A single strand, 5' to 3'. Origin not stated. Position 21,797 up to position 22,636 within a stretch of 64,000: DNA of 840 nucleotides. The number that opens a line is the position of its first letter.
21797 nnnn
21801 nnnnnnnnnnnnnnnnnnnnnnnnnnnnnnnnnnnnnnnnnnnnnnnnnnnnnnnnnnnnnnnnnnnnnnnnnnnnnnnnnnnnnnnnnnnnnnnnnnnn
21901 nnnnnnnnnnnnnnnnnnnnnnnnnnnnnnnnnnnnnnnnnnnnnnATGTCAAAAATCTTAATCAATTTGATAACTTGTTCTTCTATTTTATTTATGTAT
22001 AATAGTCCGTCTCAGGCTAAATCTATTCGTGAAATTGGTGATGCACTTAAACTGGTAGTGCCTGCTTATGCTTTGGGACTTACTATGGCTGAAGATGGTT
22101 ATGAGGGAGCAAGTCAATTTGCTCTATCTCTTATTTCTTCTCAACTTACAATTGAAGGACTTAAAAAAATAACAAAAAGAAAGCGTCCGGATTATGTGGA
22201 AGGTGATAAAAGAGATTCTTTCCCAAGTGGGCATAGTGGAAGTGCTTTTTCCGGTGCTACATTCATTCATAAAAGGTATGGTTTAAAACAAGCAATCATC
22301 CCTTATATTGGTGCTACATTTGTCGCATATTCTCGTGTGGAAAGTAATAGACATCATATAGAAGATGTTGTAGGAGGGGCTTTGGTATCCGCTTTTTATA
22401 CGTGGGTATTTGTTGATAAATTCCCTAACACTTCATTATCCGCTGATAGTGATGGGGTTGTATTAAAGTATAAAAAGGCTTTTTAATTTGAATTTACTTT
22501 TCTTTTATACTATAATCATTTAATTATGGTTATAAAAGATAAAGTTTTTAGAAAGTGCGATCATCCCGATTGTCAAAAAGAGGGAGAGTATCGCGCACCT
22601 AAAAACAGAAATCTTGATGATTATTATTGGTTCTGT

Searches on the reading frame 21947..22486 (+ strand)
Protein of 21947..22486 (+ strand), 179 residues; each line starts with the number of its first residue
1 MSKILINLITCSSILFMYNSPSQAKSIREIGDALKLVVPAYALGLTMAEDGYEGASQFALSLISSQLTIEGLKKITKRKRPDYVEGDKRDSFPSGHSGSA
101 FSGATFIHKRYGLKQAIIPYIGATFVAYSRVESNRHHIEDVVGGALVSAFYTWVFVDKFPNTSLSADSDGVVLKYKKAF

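Call 12: find_encoding_contigs(protein=window:21947-22486:+, flank=3000, max_places=10)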
Protein window:21947-22486:+ (179 aa): 7 contigs read that carry it; 5 places shown.
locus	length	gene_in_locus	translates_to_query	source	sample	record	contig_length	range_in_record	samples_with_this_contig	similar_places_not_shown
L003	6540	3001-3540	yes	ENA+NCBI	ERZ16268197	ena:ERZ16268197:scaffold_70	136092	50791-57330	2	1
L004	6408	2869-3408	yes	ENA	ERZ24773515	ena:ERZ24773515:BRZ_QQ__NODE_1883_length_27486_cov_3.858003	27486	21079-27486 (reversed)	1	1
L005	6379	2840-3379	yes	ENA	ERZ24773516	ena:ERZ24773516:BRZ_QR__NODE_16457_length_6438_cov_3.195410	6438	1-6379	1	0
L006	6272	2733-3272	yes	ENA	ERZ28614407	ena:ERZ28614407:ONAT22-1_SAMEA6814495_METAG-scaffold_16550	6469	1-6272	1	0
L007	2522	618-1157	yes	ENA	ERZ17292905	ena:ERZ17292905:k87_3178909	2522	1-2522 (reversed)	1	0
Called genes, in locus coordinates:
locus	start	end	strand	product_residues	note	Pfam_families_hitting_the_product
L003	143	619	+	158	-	PF03449:GreA_GreB_N, PF01272:GreA_GreB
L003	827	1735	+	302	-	PF04542:Sigma70_r2, PF04545:Sigma70_r4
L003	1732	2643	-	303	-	PF02899:Phage_int_SAM_1, PF13495:Phage_int_SAM_4 (weak), PF00589:Phage_integrase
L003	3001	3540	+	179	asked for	PF01569:PAP2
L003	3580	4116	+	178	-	PF00226:DnaJ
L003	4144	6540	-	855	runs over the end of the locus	PF02518:HATPase_c, PF00204:DNA_gyraseB, PF01751:Toprim, PF21249:GyrB_hook, PF00986:DNA_gyraseB_C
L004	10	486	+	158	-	PF03449:GreA_GreB_N, PF01272:GreA_GreB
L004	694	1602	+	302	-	PF04542:Sigma70_r2, PF04545:Sigma70_r4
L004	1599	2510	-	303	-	PF02899:Phage_int_SAM_1, PF13495:Phage_int_SAM_4 (weak), PF00589:Phage_integrase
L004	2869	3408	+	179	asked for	PF01569:PAP2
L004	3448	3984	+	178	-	PF00226:DnaJ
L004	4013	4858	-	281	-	PF21249:GyrB_hook, PF00986:DNA_gyraseB_C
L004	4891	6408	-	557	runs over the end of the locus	PF02518:HATPase_c, PF00204:DNA_gyraseB, PF01751:Toprim (weak)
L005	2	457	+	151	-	?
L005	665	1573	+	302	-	PF04542:Sigma70_r2, PF04545:Sigma70_r4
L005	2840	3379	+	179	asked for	PF01569:PAP2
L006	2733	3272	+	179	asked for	PF01569:PAP2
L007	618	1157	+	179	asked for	PF01569:PAP2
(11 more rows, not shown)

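Call 13: find_homologous_proteins(query=window:21947-22483:+)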
Query window:21947-22483:+ (179 aa): 371 proteins with E <= 0.001 among 747 candidates; the best 120 are listed.
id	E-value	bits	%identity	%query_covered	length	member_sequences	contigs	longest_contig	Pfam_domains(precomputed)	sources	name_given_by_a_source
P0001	5.2e-111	386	99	100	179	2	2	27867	PF01569.28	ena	-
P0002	1.5e-77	277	68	100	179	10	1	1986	PF01569.28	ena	-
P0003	6.2e-63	229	62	100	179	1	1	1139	PF01569.28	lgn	-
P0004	6.9e-61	223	64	88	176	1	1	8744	PF01569.28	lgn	-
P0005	6.8e-56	207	56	86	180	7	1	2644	PF01569.28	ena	-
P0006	8.1e-54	200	54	99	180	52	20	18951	PF01569.28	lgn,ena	-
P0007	1.8e-53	199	56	93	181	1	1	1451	PF01569.28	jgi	jgi:hypothetical protein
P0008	1.2e-51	193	54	85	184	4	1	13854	PF14360.13,PF01569.28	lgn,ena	-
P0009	1.5e-51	192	52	92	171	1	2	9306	PF01569.28,PF14378.13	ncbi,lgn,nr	ncbi:phosphatase PAP2 family protein [Deferribacterales bacterium RsTz2092]|nr:phosphoesterase [Defe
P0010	5.7e-50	187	67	74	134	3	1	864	PF01569.28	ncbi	-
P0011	1.2e-48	183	47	97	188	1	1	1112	PF01569.28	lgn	-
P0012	2.9e-48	182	50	89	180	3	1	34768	PF01569.28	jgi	jgi:membrane-associated phospholipid phosphatase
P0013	3.4e-47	178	52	91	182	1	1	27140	PF01569.28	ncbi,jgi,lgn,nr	ncbi:MAG: phosphatase PAP2 family protein [Holosporales bacterium]|jgi:membrane-associated phospholi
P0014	1.8e-46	176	53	85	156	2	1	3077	PF01569.28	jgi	jgi:membrane-associated phospholipid phosphatase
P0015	3.1e-46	175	53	83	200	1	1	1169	PF01569.28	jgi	jgi:membrane-associated phospholipid phosphatase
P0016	5.3e-46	174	54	84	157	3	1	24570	PF01569.28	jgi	jgi:membrane-associated phospholipid phosphatase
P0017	2.0e-45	173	51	87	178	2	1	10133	PF01569.28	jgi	jgi:membrane-associated phospholipid phosphatase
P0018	2.1e-45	172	51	87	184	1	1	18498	PF01569.28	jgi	jgi:membrane-associated phospholipid phosphatase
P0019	8.7e-45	170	48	96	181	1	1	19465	PF01569.28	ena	-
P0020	1.3e-44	170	54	77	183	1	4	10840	PF01569.28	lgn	-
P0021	1.8e-44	169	48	96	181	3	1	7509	PF01569.28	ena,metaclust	metaclust:\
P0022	4.3e-44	168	48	99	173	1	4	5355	PF01569.28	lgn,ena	-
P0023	1.4e-43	167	43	100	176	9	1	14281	PF14360.13,PF01569.28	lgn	-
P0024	1.4e-43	167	50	93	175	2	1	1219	PF01569.28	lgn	-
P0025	6.7e-43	164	49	100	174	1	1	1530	PF01569.28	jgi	jgi:membrane-associated phospholipid phosphatase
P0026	7.7e-43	164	45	98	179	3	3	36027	PF01569.28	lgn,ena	-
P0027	7.9e-43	164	51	89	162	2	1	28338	PF01569.28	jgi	-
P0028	9.1e-43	164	47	97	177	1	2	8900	PF01569.28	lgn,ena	-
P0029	1.6e-42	163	44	99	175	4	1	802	PF01569.28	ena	-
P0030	2.2e-42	163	46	98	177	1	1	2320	PF01569.28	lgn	-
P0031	3.4e-42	162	45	100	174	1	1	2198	PF01569.28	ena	-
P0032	4.1e-42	162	43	100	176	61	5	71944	PF14360.13,PF01569.28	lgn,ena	-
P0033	5.3e-42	161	47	94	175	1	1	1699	PF01569.28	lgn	-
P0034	5.6e-42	161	45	96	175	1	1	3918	PF01569.28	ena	-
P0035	6.3e-42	161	44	97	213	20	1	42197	PF01569.28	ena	-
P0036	1.2e-41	160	48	96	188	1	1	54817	PF01569.28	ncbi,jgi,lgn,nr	ncbi:MAG: phosphatase PAP2 family protein [Rickettsiales bacterium]|jgi:membrane-associated phosphol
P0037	1.2e-41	160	45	98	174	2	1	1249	PF01569.28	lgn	-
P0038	1.7e-41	160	44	96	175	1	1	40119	PF01569.28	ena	-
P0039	2.1e-41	159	45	96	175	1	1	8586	PF01569.28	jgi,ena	-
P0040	3.6e-41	159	51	89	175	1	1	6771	PF01569.28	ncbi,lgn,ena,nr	ncbi:MAG: phosphatase PAP2 family protein [Alphaproteobacteria bacterium]|nr:phosphatase PAP2 family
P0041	4.7e-41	158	44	100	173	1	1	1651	PF01569.28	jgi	jgi:membrane-associated phospholipid phosphatase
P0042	4.7e-41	158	50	84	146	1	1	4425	PF01569.28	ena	-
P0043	5.0e-41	158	46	96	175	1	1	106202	PF01569.28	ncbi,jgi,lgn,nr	ncbi:MAG: phosphatase PAP2 family protein [Rickettsiales bacterium]|jgi:membrane-associated phosphol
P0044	5.1e-41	158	47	100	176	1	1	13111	PF01569.28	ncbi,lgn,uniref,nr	ncbi:PAP2 family protein [Campylobacter sp. MIT 99-7217]|uniref:phosphatase PAP2 family protein n=1 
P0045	7.5e-41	158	47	88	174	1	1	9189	PF01569.28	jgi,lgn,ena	-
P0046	1.1e-40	157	48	85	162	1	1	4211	PF01569.28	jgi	jgi:membrane-associated phospholipid phosphatase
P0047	1.5e-40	157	41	100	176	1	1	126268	PF01569.28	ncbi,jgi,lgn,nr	ncbi:MAG: phosphatase PAP2 family protein [Rickettsiales bacterium]|jgi:membrane-associated phosphol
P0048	1.8e-40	156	43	99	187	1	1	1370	PF01569.28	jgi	jgi:hypothetical protein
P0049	2.6e-40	156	47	100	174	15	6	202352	PF01569.28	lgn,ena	-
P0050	2.6e-40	156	44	96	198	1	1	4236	PF01569.28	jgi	jgi:hypothetical protein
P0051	2.8e-40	156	42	98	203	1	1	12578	PF01569.28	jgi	jgi:membrane-associated phospholipid phosphatase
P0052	3.7e-40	155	47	92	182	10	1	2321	PF01569.28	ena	-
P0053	3.9e-40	155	42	99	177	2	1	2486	PF01569.28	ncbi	-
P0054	4.7e-40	155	43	100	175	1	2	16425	PF01569.28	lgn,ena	-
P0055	6.2e-40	155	42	99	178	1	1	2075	PF01569.28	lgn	-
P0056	8.0e-40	154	43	96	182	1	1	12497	PF01569.28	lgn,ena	-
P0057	8.3e-40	154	43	99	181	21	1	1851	PF01569.28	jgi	jgi:membrane-associated phospholipid phosphatase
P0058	1.3e-39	154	43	95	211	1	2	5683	PF01569.28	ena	-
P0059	1.8e-39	153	43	99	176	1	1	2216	PF14360.13,PF01569.28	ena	-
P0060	1.8e-39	153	39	99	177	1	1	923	PF01569.28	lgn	-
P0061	1.9e-39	153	48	86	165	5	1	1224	PF01569.28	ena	-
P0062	3.2e-39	152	51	75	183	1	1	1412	PF01569.28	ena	-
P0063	5.3e-39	152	40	99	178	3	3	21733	PF01569.28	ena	-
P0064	5.8e-39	151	47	92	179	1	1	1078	PF01569.28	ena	-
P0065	8.3e-39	151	49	86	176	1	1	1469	PF01569.28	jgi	jgi:membrane-associated phospholipid phosphatase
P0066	8.4e-39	151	48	86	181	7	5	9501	PF01569.28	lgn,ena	-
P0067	8.7e-39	151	44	96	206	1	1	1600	PF01569.28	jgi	jgi:membrane-associated phospholipid phosphatase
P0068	1.0e-38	151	47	91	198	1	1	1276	PF01569.28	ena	-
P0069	1.1e-38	151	42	100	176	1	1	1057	PF01569.28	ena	-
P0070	1.2e-38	151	40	99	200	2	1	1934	PF01569.28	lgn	-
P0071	1.2e-38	150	40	99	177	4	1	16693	PF01569.28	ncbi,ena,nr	ncbi:MAG: phosphatase PAP2 family protein [Alphaproteobacteria bacterium]|nr:phosphatase PAP2 family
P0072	1.3e-38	150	41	100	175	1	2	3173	PF01569.28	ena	-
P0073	1.4e-38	150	40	99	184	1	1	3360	PF01569.28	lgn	-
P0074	1.9e-38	150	48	92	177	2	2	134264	PF01569.28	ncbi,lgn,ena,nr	ncbi:MAG: phosphatase PAP2 family protein [Alphaproteobacteria bacterium]|nr:phosphatase PAP2 family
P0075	2.1e-38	150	47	91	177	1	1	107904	PF01569.28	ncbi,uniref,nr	ncbi:phosphatase PAP2 family protein [Campylobacter estrildidarum]|uniref:PAP2 family protein n=1 Ta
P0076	2.1e-38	150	48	83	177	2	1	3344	PF01569.28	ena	-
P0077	3.2e-38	149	45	86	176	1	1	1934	PF01569.28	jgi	jgi:membrane-associated phospholipid phosphatase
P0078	3.8e-38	149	42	100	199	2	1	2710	PF01569.28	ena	-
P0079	4.1e-38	149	42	98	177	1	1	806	PF01569.28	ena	-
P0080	4.1e-38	149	43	96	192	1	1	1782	PF01569.28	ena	-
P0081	4.9e-38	148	55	72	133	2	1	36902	PF01569.28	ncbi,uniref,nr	ncbi:phosphatase PAP2 family protein [Campylobacter gastrosuis]|uniref:Phosphatase PAP2 family prote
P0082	5.3e-38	148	45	86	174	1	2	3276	PF01569.28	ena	-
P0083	6.4e-38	148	43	97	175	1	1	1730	PF01569.28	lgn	-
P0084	8.6e-38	148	42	99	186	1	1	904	PF01569.28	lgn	-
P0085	9.5e-38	148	43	98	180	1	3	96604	PF01569.28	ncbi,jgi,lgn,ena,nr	ncbi:MAG: phosphatase PAP2 family protein [Alphaproteobacteria bacterium]|jgi:hypothetical protein|n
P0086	9.6e-38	148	50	86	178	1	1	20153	PF01569.28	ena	-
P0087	1.1e-37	147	47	87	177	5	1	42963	PF01569.28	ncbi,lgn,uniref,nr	ncbi:phosphatase PAP2 family protein [Campylobacter sp. 2457A]|uniref:phosphatase PAP2 family protei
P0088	1.6e-37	147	41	92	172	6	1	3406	PF01569.28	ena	-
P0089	1.7e-37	147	43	91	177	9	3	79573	PF01569.28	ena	-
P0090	2.2e-37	146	44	86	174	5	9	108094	PF01569.28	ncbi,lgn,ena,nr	ncbi:MAG: phosphatase PAP2 family protein [Alphaproteobacteria bacterium]|nr:phosphatase PAP2 family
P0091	3.1e-37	146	43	100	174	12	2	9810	PF01569.28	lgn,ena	-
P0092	3.3e-37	146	47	100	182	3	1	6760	PF01569.28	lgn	-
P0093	3.9e-37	146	43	86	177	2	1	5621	PF01569.28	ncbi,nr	ncbi:MAG: phosphatase PAP2 family protein [Rickettsiales bacterium]|nr:phosphatase PAP2 family prote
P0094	4.1e-37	145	50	86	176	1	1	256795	PF01569.28,PF14378.13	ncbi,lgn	-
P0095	4.9e-37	145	43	100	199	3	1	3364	PF01569.28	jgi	-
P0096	5.1e-37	145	40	98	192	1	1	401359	PF01569.28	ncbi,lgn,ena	-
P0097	5.2e-37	145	42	88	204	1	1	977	PF01569.28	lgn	-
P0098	7.7e-37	145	43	92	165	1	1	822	PF01569.28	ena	-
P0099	8.4e-37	144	43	97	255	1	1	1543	PF01569.28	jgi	jgi:membrane-associated phospholipid phosphatase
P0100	1.7e-36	143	43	97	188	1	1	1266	PF01569.28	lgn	-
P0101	2.1e-36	143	42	93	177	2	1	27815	PF01569.28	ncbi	-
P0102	2.2e-36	143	43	89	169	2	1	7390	PF01569.28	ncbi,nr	ncbi:MAG: phosphatase PAP2 family protein [Alphaproteobacteria bacterium]|nr:phosphatase PAP2 family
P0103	2.9e-36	143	42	100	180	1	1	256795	PF01569.28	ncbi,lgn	-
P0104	3.4e-36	143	43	96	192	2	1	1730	PF01569.28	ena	-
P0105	4.4e-36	142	50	79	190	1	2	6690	PF01569.28,PF14378.13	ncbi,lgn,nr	ncbi:phosphatase PAP2 family protein [Deferribacterales bacterium RsTz2092]|nr:phosphoesterase [Defe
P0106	6.5e-36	142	44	86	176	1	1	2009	PF14360.13,PF01569.28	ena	-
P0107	7.3e-36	141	40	96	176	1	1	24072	PF01569.28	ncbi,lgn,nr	ncbi:MAG: phosphatase PAP2 family protein [Alphaproteobacteria bacterium]|nr:phosphatase PAP2 family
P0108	9.6e-36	141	40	96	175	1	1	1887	PF01569.28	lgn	-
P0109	1.2e-35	141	43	92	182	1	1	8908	PF01569.28,PF14378.13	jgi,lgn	jgi:membrane-associated phospholipid phosphatase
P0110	1.3e-35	141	41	96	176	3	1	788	PF01569.28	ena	-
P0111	1.8e-35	140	42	98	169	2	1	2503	PF01569.28,PF14378.13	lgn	-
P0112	2.0e-35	140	40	98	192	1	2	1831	PF01569.28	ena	-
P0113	2.5e-35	140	41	98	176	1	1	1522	PF01569.28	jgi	jgi:membrane-associated phospholipid phosphatase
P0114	4.2e-35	139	44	98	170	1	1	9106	PF01569.28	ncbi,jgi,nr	ncbi:MAG: phosphatase PAP2 family protein [Rickettsiales bacterium]|jgi:membrane-associated phosphol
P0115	4.8e-35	139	44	83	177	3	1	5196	PF01569.28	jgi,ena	-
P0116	5.2e-35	139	42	99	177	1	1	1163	PF01569.28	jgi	-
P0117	6.5e-35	138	45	88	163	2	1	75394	PF01569.28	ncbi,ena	-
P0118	7.7e-35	138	41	98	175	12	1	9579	PF01569.28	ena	-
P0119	7.8e-35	138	45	85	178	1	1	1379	PF01569.28,PF14378.13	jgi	jgi:membrane-associated phospholipid phosphatase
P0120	1.1e-34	138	47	85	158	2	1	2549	PF01569.28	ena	-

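Call 15: find_encoding_contigs(protein=P0002, flank=3000, max_places=6)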
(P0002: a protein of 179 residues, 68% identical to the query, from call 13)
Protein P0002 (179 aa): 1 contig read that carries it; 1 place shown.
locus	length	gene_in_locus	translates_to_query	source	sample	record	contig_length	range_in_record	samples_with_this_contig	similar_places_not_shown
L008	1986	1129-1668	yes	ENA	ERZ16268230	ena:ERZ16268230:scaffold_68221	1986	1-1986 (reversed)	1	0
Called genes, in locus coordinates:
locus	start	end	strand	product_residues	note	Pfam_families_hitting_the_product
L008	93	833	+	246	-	PF04402:SIMPL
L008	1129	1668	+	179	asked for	PF01569:PAP2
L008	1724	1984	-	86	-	?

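Call 16: find_encoding_contigs(protein=P0004, flank=3000, max_places=6)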
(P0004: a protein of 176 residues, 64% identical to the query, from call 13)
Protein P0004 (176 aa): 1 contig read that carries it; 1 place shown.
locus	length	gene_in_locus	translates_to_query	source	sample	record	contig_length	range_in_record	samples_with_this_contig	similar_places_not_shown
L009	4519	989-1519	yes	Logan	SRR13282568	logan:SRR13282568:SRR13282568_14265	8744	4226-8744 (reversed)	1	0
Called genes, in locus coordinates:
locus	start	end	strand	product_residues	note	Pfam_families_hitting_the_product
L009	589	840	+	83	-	PF01381:HTH_3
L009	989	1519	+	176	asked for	PF01569:PAP2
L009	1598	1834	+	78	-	-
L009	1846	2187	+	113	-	-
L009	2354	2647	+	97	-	-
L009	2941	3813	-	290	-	-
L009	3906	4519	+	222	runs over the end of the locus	PF04237:YjbR (weak)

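Call 17: find_encoding_contigs(protein=P0006, flank=3000, max_places=10)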
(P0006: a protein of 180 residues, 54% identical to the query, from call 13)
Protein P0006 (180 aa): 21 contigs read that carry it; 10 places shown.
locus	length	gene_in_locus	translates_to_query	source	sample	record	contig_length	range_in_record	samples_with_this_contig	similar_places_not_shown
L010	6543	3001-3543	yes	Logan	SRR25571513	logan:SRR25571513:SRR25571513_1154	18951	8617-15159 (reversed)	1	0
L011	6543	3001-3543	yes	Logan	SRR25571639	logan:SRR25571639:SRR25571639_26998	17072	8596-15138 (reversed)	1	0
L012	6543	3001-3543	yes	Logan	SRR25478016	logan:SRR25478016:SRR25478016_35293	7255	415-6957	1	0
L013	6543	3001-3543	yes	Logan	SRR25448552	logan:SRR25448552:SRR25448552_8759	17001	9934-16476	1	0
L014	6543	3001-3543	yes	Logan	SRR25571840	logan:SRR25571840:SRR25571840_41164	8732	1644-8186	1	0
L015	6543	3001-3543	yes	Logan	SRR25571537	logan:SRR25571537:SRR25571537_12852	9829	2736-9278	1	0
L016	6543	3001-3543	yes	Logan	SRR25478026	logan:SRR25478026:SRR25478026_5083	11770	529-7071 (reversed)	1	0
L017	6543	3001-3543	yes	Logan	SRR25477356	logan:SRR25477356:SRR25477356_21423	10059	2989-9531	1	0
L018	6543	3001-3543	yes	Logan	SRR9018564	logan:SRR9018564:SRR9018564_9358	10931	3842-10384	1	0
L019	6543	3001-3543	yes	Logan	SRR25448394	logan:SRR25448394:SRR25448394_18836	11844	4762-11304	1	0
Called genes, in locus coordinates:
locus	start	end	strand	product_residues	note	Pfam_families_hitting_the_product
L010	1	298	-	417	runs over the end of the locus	PF03349:Toluene_X, PF14905:OMP_b-brl_3 (faint), PF07642:BBP2 (faint), PF13609:Porin_4 (faint)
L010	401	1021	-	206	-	PF00440:TetR_N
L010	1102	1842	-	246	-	PF22507:DUF6994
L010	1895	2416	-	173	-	PF05656:DUF805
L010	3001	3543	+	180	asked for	PF01569:PAP2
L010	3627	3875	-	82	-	PF02609:Exonuc_VII_S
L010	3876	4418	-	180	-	PF00334:NDK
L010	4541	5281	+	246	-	PF00929:RNase_T, PF13482:RNase_H_2 (faint)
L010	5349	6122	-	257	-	PF02348:CTP_transf_3, PF12804:NTP_transf_3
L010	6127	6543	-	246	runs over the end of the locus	PF00702:Hydrolase, PF13419:HAD_2 (weak)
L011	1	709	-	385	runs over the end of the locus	-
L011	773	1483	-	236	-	-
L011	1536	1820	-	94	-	-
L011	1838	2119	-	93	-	-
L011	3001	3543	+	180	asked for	PF01569:PAP2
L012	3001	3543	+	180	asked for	PF01569:PAP2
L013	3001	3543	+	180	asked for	PF01569:PAP2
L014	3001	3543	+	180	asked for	PF01569:PAP2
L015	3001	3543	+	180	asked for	PF01569:PAP2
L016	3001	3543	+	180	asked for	PF01569:PAP2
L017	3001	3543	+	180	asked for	PF01569:PAP2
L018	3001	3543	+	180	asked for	PF01569:PAP2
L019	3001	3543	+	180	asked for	PF01569:PAP2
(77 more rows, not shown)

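Call 20: find_encoding_contigs(protein=P0005, flank=2500, max_places=4)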
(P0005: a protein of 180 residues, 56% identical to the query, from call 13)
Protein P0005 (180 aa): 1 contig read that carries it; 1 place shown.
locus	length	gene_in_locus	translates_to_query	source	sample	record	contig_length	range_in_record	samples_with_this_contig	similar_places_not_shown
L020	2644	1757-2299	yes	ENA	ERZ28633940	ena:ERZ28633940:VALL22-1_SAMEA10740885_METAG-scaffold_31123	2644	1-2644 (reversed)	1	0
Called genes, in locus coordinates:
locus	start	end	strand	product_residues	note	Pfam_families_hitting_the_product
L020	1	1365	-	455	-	?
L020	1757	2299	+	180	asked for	PF01569:PAP2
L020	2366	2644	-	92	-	?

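Call 21: find_encoding_contigs(protein=P0008, flank=2500, max_places=4)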
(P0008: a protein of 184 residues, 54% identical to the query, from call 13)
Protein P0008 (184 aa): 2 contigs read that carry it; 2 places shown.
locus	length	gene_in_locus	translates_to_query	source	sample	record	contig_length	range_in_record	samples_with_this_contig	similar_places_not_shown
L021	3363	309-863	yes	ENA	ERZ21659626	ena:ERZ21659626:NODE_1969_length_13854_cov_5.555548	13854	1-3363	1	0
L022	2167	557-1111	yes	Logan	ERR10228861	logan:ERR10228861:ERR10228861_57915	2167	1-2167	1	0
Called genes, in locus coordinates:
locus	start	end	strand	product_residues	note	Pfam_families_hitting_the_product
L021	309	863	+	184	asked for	PF01569:PAP2, PF14360:PAP2_C (weak)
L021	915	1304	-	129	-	-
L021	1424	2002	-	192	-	PF13505:OMP_b-brl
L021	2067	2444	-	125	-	PF02021:UPF0102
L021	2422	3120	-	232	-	PF01025:GrpE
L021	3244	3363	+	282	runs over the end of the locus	PF00763:THF_DHG_CYH, PF02882:THF_DHG_CYH_C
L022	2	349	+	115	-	?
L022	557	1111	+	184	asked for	PF01569:PAP2, PF14360:PAP2_C (weak)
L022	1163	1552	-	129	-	-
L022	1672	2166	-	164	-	?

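Call 22: find_encoding_contigs(protein=P0013, flank=2500, max_places=4)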
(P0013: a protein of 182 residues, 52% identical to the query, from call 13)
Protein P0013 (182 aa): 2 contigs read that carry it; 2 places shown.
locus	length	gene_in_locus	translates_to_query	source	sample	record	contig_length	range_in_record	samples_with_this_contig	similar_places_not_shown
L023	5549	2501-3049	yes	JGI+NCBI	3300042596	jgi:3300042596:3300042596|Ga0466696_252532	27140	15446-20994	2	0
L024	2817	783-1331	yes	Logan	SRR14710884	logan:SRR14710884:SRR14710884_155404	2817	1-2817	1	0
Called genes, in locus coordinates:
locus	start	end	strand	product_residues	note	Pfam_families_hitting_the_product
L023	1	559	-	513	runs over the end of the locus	PF13742:tRNA_anti_2, PF01336:tRNA_anti-codon, PF02601:Exonuc_VII_L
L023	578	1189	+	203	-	PF04452:Methyltrans_RNA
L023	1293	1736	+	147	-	PF02470:MlaD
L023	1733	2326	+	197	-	PF09923:DUF2155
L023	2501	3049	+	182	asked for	PF01569:PAP2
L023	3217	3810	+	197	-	PF01558:POR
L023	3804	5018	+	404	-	PF01855:POR_N, PF17147:PFOR_II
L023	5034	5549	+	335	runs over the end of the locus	PF02775:TPP_enzyme_C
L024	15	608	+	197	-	PF09923:DUF2155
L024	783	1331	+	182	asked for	PF01569:PAP2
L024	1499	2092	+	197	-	PF01558:POR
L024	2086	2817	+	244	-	?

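Call 24: find_encoding_contigs(protein=P0003, flank=2500, max_places=4)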
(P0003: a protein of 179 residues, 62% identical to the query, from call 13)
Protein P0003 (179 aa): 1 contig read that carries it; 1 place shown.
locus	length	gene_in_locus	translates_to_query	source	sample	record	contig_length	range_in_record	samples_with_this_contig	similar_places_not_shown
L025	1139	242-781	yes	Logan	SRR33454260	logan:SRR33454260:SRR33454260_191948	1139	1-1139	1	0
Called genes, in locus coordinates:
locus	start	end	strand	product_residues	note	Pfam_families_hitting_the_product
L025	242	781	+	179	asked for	PF01569:PAP2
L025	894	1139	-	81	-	?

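Call 25: find_encoding_contigs(protein=P0007, flank=2500, max_places=4)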
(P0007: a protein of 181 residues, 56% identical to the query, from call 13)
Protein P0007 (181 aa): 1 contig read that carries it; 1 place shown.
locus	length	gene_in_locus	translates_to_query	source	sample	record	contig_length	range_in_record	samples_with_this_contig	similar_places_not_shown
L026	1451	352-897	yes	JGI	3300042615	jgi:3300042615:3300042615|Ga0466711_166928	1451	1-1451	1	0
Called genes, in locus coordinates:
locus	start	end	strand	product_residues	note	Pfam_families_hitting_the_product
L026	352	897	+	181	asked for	PF01569:PAP2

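Call 26: find_encoding_contigs(protein=P0016, flank=2500, max_places=4)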
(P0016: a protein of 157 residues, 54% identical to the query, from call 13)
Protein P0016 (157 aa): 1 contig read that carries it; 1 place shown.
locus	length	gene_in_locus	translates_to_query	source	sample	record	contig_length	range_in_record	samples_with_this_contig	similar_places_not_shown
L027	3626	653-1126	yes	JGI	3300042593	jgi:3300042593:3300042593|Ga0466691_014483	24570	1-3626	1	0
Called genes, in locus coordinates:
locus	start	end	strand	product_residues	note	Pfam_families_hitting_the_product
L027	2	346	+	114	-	?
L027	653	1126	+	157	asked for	PF01569:PAP2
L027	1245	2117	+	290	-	PF07934:OGG_N, PF00730:HhH-GPD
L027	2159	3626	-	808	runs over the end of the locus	PF00521:DNA_topoisoIV, PF03989:DNA_gyraseA_C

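Call 27: find_encoding_contigs(protein=P0020, flank=2500, max_places=6)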
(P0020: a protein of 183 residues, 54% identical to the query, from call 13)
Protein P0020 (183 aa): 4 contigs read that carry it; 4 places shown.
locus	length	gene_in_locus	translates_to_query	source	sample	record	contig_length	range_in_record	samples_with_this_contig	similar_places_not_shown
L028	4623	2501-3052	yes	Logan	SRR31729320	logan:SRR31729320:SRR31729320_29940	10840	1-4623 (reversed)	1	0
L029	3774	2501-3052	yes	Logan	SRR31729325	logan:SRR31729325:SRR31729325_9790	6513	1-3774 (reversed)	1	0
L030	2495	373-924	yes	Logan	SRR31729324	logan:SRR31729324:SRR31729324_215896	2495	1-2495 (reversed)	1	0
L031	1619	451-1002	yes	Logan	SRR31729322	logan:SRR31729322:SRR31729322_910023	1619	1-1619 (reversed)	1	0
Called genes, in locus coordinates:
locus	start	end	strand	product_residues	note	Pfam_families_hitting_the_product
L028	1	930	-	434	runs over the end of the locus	PF01266:DAO, PF07992:Pyr_redox_2 (faint), PF13450:NAD_binding_8 (weak)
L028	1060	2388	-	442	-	PF01425:Amidase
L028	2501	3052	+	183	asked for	PF01569:PAP2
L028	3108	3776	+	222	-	PF13505:OMP_b-brl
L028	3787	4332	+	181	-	-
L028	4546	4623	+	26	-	PF00318:Ribosomal_S2 (weak)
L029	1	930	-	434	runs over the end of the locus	PF01266:DAO, PF07992:Pyr_redox_2 (faint), PF13450:NAD_binding_8 (weak)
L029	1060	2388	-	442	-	PF01425:Amidase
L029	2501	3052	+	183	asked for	PF01569:PAP2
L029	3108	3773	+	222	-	?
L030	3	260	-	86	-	?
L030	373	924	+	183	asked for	PF01569:PAP2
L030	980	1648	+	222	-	PF13505:OMP_b-brl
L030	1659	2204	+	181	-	-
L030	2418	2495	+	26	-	PF00318:Ribosomal_S2 (weak)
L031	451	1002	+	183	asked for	PF01569:PAP2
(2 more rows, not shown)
